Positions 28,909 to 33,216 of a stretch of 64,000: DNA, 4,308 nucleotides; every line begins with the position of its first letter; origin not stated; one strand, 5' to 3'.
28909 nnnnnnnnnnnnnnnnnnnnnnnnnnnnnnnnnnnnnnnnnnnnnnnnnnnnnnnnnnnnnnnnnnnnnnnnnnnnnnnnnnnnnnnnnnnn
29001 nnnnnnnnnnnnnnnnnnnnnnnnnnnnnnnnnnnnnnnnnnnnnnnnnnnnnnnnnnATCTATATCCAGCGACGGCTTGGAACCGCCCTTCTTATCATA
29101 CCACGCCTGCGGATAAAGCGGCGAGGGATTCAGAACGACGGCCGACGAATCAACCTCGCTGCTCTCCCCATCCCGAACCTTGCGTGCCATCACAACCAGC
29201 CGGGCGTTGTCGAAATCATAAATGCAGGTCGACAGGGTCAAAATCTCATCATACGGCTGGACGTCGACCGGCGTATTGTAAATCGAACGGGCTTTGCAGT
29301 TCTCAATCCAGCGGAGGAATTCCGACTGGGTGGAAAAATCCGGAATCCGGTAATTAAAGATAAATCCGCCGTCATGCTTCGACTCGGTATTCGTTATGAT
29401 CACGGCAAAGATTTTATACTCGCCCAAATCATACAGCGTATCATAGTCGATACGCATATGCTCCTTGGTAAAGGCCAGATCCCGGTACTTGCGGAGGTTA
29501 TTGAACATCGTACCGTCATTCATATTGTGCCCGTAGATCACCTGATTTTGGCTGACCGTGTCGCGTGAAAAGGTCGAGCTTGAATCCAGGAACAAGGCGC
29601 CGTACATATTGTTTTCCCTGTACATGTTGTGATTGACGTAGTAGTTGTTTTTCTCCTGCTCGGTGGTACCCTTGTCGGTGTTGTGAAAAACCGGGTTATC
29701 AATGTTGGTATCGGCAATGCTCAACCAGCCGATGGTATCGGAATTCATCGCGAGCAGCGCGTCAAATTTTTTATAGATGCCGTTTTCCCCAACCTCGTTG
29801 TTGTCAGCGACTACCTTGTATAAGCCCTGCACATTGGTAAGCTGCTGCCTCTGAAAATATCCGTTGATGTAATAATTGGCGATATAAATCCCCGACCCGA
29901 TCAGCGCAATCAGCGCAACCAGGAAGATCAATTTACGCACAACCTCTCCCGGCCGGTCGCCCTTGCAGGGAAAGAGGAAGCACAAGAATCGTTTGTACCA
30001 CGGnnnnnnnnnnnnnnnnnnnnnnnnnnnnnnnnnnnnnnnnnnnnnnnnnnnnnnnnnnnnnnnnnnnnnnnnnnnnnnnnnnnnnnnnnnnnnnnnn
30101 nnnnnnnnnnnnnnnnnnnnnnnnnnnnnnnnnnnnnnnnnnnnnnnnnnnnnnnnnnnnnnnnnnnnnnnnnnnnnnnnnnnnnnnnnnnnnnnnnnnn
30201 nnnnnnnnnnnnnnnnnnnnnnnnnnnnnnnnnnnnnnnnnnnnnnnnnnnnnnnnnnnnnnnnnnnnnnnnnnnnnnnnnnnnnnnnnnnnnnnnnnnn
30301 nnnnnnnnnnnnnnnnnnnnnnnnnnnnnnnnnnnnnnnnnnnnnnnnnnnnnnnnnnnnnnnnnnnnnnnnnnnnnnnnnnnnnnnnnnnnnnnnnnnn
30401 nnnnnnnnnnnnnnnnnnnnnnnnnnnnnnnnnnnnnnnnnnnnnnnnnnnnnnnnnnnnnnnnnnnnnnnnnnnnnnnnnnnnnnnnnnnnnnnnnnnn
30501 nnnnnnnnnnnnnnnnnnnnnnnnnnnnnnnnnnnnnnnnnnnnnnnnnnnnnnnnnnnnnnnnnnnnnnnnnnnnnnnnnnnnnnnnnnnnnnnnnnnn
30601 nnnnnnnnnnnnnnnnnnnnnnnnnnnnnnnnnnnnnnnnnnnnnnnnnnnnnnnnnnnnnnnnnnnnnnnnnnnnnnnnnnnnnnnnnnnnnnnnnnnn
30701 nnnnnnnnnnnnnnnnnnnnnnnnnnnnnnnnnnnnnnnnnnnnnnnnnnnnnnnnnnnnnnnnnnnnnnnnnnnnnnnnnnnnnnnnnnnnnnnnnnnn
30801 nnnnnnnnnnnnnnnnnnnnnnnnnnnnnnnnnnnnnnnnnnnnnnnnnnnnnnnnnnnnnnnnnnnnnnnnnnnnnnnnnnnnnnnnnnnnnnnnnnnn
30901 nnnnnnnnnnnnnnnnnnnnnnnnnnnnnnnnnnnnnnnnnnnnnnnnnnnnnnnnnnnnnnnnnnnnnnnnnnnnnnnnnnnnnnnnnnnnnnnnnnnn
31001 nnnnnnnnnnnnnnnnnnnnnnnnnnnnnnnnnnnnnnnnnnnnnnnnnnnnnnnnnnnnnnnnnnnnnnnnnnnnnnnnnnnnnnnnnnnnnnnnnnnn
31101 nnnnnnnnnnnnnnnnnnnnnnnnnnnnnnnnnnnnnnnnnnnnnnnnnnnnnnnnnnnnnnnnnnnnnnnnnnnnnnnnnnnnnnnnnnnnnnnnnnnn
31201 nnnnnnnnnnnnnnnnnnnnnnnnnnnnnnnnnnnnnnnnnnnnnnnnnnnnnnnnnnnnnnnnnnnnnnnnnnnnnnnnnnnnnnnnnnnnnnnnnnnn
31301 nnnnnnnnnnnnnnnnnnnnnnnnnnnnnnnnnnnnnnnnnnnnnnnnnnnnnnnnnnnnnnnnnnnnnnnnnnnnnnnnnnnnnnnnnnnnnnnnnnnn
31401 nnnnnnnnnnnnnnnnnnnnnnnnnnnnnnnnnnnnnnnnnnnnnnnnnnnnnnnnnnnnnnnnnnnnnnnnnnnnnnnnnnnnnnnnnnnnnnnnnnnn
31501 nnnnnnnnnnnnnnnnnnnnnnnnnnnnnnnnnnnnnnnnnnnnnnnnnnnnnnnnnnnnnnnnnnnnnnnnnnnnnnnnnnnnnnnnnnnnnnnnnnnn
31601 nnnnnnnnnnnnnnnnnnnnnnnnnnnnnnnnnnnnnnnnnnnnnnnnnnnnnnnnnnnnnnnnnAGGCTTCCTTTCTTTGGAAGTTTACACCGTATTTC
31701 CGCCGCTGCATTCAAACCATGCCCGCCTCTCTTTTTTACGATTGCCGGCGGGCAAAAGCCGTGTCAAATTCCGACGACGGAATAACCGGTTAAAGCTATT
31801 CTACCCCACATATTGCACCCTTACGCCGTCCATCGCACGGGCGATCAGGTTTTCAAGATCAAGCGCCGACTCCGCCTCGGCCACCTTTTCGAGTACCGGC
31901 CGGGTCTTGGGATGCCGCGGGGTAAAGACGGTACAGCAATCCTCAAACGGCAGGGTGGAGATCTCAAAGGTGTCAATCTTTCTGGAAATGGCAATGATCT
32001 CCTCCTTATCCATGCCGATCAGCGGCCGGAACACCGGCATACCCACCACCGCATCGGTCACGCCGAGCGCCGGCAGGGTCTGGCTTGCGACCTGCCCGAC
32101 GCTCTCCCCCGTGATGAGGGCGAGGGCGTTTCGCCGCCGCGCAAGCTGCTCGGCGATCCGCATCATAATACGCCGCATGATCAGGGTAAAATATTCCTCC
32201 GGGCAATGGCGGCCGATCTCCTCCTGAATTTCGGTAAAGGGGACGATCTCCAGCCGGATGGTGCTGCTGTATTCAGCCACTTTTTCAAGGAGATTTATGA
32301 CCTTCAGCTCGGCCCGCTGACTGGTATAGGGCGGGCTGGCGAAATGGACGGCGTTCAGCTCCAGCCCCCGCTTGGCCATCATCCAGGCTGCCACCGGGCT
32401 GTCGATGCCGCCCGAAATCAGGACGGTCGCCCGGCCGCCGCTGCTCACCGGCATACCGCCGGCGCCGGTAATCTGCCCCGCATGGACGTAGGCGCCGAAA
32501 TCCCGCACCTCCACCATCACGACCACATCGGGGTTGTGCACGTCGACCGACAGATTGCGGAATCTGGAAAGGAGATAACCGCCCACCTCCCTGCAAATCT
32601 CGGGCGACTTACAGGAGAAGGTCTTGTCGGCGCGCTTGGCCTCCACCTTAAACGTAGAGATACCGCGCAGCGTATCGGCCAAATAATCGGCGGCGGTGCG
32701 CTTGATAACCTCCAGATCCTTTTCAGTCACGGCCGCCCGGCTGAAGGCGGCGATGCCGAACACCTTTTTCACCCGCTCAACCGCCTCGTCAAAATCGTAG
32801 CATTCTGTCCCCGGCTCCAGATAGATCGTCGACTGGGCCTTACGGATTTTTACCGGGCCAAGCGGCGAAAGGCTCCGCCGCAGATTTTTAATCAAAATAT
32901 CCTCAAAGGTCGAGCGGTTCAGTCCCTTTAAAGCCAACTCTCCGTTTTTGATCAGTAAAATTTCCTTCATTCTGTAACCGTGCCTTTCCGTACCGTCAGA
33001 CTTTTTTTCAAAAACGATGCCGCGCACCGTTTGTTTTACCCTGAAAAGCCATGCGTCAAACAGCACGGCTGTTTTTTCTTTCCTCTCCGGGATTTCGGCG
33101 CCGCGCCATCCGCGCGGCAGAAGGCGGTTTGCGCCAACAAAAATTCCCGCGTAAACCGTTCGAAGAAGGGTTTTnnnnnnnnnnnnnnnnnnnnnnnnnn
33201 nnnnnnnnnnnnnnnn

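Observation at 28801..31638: In-frame fusion of CinA (competence/damage-inducible protein) to a class B sortase via a disordered linker and TM helix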

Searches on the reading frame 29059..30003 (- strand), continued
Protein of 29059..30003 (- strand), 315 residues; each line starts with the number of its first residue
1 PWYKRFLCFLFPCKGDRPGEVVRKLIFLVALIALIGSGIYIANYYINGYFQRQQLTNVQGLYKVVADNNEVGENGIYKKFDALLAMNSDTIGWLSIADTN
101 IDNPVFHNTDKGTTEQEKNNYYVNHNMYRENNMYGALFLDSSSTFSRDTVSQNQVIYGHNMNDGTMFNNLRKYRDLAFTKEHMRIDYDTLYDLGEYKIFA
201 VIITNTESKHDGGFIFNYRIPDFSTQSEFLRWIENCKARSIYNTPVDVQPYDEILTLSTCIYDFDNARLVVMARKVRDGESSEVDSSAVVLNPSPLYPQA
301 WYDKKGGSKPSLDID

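Call 64: search_protein_families(library=ncbifam, proteins=[L035:6405-7415:+, L035:7419-8972:+, L035:9006-11192:+, L060:6651-10553:+, L001:3689-6955:+], max_evalue=0.001)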
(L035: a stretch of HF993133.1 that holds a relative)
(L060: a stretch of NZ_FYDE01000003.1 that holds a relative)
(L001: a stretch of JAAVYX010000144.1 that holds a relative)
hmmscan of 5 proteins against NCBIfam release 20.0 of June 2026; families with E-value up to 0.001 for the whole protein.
L035:6405-7415:+ (337 aa): 2 families
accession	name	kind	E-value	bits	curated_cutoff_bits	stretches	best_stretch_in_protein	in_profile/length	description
TIGR03064.1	sortase_srtB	equivalog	2.9e-49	167.5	153.75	1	35-269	6-228/235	class B sortase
NF040525.1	SrtB_LPKTxSAVK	exception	4e-21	75.2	200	1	77-271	39-228/261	class B sortase, LPKTxAVK-specific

L035:7419-8972:+ (518 aa): 2 families
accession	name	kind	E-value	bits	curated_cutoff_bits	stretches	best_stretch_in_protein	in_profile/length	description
TIGR03064.1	sortase_srtB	equivalog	3.5e-47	160.7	153.75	1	284-468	59-235/235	class B sortase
NF040525.1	SrtB_LPKTxSAVK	exception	5.8e-17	61.5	200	1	284-477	52-243/261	class B sortase, LPKTxAVK-specific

L035:9006-11192:+ (729 aa): 4 families
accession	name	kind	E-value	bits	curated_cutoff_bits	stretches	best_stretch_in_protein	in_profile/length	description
TIGR02870.1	spore_II_D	equivalog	4.4e-34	118.1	234.75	1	534-728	151-335/338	stage II sporulation protein D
TIGR02669.1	SpoIID_LytB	domain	7.8e-25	88.3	83.3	1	491-729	13-269/270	SpoIID/LytB domain-containing protein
NF004285.1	PRK05696.1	equivalog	0.00022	21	179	1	360-414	6-58/171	flagellar basal body-associated protein FliL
NF001813.0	PRK00549.1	equivalog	0.00044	19.4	379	0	79-164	84-169/414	competence/damage-inducible protein A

L060:6651-10553:+ (1301 aa): 15 families
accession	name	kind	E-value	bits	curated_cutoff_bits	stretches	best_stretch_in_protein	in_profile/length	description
NF001813.0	PRK00549.1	equivalog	6.5e-93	311.9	379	1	6-410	3-410/414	competence/damage-inducible protein A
TIGR00200.1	cinA_nterm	subfamily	4e-68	230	243.15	1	6-407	4-407/414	CinA family nicotinamide mononucleotide deamidase-related protein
TIGR03064.1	sortase_srtB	equivalog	1.1e-46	159.1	153.75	1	466-711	2-228/235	class B sortase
TIGR02870.1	spore_II_D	equivalog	1e-43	149.8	234.75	2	1116-1301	156-336/338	stage II sporulation protein D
TIGR02669.1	SpoIID_LytB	domain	3.6e-37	128.8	83.3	1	1070-1300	14-268/270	SpoIID/LytB domain-containing protein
NF002291.0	PRK01215.1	equivalog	8.7e-32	110.2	293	1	4-243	4-249/264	nicotinamide mononucleotide deamidase-related protein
TIGR00199.1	PncC_domain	subfamily_domain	2.1e-26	92.8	68.9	1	266-406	4-144/149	nicotinamide-nucleotide amidohydrolase family protein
NF002977.0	PRK03670.1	equivalog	1.4e-22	80.3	305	1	5-173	2-178/252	competence damage-inducible protein A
NF002975.0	PRK03661.1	equivalog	8.8e-21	74.2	212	1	264-405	14-155/164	nicotinamide-nucleotide amidase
NF002978.0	PRK03673.1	equivalog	2.4e-17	62.9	496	1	7-326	5-316/398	nicotinamide mononucleotide deamidase-related protein YfaY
NF002972.0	PRK03657.1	equivalog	4.9e-17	62.2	201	1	258-383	19-145/175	2-oxo-tetronate isomerase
NF040525.1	SrtB_LPKTxSAVK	exception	1.7e-13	50.2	200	1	498-734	23-244/261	class B sortase, LPKTxAVK-specific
TIGR00177.1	molyb_syn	domain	3.9e-12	46.4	85.35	1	7-168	5-147/148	molybdenum cofactor synthesis domain-containing protein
NF011068.0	PRK14498.1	equivalog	7.5e-06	24.3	534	1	6-95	196-283/647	molybdopterin biosynthesis protein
NF011067.0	PRK14497.1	equivalog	0.00033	19.3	536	1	7-86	190-269/546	putative molybdopterin biosynthesis protein MoeA/unknown domain fusion protein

L001:3689-6955:+ (1089 aa): 4 families
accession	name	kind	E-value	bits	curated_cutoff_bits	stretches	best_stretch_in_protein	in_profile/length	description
TIGR02669.1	SpoIID_LytB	domain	1.3e-43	149.8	83.3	1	846-1088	12-268/270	SpoIID/LytB domain-containing protein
TIGR02870.1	spore_II_D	equivalog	2.2e-39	135.5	234.75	2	895-1088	156-335/338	stage II sporulation protein D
TIGR03064.1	sortase_srtB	equivalog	2.9e-26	92.2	153.75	1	449-670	7-222/235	class B sortase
NF040525.1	SrtB_LPKTxSAVK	exception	0.00073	18.6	200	0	504-669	53-220/261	class B sortase, LPKTxAVK-specific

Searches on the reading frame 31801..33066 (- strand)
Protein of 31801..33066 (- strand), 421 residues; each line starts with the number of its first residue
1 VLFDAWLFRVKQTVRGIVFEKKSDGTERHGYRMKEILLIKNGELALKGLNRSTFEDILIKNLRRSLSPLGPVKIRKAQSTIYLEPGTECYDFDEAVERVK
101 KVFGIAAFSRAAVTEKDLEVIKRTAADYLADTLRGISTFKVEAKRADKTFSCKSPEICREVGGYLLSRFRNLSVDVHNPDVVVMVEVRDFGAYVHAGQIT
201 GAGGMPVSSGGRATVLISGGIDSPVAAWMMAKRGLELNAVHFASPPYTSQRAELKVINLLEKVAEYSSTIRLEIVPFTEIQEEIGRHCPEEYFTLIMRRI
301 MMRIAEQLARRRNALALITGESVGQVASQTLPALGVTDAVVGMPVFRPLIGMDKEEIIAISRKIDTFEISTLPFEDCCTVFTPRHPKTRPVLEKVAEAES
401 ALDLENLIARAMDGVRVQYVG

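Call 3: search_protein_families(library=pfam, proteins=[window:31801-33066:-], max_evalue=0.01)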
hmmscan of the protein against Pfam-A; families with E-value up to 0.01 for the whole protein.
window:31801-33066:- (421 aa): 6 families
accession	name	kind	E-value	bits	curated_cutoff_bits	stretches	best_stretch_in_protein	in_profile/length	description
PF02568.20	ThiI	-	6e-69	232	20.5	1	210-404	3-197/197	Thiamine biosynthesis protein (ThiI)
PF22025.1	ThiI_fer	-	2.9e-22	79.3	25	1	37-109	2-72/72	ThiI ferredoxin-like domain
PF02926.22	THUMP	-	1.3e-16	61.2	20.6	1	115-194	1-81/84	THUMP domain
PF06508.19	QueC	-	4.2e-06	26.9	22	1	212-275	1-58/210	Queuosine biosynthesis protein QueC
PF18183.6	SLATT_2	-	0.00075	19.8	25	0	303-342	37-76/192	SMODS and SLOG-associating 2TM effector domain 2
PF03054.22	tRNA_Me_trans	-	0.0064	16.6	20.6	0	214-244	4-34/202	tRNA methyl transferase HUP domain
